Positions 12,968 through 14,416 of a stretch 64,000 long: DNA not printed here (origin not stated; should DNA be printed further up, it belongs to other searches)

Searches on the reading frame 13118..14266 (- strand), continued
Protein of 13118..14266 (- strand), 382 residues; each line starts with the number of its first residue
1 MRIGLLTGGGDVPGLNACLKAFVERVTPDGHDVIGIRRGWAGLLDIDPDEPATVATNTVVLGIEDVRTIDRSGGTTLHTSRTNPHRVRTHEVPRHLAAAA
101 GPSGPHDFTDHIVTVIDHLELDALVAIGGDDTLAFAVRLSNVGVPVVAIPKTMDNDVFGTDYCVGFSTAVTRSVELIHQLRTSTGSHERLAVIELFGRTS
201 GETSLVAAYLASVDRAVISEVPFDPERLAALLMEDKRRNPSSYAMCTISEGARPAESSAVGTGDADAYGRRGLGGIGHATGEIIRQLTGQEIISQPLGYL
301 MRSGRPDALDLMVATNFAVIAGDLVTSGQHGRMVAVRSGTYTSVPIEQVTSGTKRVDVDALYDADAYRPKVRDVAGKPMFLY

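Call 22: find_encoding_contigs(protein=P0009, flank=3000, max_places=4)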
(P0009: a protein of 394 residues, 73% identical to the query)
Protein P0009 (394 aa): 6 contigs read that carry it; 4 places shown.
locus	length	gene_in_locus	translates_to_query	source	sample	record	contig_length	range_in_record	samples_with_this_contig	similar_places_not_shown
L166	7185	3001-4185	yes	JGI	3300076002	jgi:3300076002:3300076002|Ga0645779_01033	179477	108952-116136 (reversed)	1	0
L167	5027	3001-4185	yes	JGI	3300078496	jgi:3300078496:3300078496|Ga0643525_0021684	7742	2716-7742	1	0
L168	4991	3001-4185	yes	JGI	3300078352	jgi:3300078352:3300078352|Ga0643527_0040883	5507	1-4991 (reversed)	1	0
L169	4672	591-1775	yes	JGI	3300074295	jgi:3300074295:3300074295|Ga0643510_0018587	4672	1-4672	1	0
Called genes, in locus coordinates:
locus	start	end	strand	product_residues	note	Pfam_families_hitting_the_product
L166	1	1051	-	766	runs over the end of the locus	PF01590:GAF, PF13185:GAF_2, PF00990:GGDEF, PF00563:EAL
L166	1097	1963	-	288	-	-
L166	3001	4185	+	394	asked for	PF00365:PFK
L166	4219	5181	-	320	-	-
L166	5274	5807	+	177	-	PF16262:DUF4916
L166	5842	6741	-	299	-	PF03096:Ndr (weak), PF00561:Abhydrolase_1, PF12146:Hydrolase_4, PF12697:Abhydrolase_6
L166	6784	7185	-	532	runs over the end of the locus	PF00501:AMP-binding, PF13193:AMP-binding_C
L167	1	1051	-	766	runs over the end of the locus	PF01590:GAF, PF13185:GAF_2, PF00990:GGDEF, PF00563:EAL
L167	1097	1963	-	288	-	-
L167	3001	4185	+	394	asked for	PF00365:PFK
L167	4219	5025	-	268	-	?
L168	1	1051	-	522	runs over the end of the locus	?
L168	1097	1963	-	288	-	-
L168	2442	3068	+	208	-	-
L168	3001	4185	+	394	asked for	PF00365:PFK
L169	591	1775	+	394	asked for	PF00365:PFK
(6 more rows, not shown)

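Call 23: find_encoding_contigs(protein=P0007, flank=3000, max_places=3)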
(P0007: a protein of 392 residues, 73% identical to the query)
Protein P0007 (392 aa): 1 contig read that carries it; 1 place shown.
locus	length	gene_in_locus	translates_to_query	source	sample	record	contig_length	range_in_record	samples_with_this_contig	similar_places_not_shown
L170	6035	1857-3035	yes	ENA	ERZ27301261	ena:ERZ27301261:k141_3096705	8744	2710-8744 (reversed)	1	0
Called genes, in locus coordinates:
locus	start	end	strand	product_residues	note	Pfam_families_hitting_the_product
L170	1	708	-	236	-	?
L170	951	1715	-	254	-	-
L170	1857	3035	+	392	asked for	PF00365:PFK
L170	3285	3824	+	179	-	PF16262:DUF4916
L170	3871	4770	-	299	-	PF03096:Ndr (weak), PF00561:Abhydrolase_1, PF12146:Hydrolase_4, PF12697:Abhydrolase_6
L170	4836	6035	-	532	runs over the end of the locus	PF00501:AMP-binding, PF13193:AMP-binding_C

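Call 29: find_encoding_contigs(protein=P0044, flank=3000, max_places=2)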
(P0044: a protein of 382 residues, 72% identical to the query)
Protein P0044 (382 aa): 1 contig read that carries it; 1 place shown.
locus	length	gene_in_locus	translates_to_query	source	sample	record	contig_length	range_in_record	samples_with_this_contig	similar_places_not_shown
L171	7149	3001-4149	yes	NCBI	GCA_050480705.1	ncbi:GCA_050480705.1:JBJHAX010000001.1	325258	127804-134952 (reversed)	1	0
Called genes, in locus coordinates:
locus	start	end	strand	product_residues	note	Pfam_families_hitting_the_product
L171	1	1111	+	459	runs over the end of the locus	PF01235:Na_Ala_symp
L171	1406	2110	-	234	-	-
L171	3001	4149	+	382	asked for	PF00365:PFK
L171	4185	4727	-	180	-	-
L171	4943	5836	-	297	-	-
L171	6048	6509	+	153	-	PF01161:PBP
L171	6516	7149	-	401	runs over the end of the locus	PF04055:Radical_SAM, PF06969:HemN_C (weak)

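Call 30: find_encoding_contigs(protein=P0110, flank=3000, max_places=2)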
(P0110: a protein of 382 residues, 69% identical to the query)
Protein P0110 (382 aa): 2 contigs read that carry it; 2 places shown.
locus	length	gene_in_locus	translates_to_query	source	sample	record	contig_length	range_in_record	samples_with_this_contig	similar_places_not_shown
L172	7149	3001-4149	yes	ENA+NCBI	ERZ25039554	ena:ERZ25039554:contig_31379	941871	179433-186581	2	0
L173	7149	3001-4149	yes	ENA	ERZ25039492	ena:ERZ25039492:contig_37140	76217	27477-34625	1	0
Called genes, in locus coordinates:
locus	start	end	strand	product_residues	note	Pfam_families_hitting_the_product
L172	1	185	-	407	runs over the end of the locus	PF02653:BPD_transp_2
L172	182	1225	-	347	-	PF02653:BPD_transp_2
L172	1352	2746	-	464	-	PF13458:Peripla_BP_6, PF01094:ANF_receptor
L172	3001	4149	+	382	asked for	PF00365:PFK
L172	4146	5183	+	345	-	PF00365:PFK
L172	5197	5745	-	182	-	-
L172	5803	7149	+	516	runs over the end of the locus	PF00353:HemolysinCabind (weak), PF13088:BNR_2 (faint)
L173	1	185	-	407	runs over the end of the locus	PF02653:BPD_transp_2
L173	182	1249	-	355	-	PF02653:BPD_transp_2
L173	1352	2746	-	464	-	PF13458:Peripla_BP_6, PF01094:ANF_receptor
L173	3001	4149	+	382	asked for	PF00365:PFK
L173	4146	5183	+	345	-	PF00365:PFK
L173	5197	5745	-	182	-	-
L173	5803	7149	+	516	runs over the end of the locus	PF00353:HemolysinCabind (faint), PF13088:BNR_2 (faint)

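Call 31: find_encoding_contigs(protein=P0025, flank=3000, max_places=3)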
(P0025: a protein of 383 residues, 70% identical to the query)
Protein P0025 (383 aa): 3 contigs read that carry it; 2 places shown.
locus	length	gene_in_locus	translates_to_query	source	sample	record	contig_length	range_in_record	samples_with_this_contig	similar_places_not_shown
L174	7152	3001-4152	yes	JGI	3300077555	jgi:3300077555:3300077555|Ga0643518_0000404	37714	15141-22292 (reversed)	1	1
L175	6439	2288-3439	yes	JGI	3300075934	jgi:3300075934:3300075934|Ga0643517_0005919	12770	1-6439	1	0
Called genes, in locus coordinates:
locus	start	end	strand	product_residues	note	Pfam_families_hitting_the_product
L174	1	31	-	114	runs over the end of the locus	PF06262:Zincin_1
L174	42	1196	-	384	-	PF13191:AAA_16 (weak)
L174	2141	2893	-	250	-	PF01925:TauE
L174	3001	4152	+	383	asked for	PF00365:PFK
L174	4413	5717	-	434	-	PF07690:MFS_1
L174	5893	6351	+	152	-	PF01161:PBP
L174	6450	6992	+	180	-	PF16262:DUF4916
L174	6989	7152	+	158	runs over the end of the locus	-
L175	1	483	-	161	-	?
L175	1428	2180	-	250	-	PF01925:TauE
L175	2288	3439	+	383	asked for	PF00365:PFK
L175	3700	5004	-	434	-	PF07690:MFS_1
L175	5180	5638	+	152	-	PF01161:PBP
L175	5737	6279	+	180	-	PF16262:DUF4916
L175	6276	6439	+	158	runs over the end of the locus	-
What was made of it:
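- Closest known: Riboswitch or attenuator leaders with kissing loops. Different: One lineage has another gene between the RNA and pfk (call 31).
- In L174/L175 a convergent TauE gene lies between the hairpin and pfk (call 31).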

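Call 32: find_encoding_contigs(protein=P0096, flank=3000, max_places=2)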
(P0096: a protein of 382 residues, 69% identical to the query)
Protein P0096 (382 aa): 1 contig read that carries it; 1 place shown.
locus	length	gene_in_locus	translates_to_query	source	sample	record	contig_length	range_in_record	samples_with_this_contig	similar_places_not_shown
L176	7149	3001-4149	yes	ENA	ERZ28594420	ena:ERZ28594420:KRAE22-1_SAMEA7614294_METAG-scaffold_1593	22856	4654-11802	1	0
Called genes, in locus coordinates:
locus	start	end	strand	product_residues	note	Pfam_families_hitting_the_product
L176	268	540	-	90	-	-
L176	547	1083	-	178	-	-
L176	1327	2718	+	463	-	PF13450:NAD_binding_8 (weak)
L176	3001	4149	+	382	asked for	PF00365:PFK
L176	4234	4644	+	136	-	PF00581:Rhodanese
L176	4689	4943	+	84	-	-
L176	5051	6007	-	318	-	PF00376:MerR, PF13411:MerR_1, PF02607:B12-binding_2, PF02310:B12-binding (weak)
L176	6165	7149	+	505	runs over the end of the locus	PF00171:Aldedh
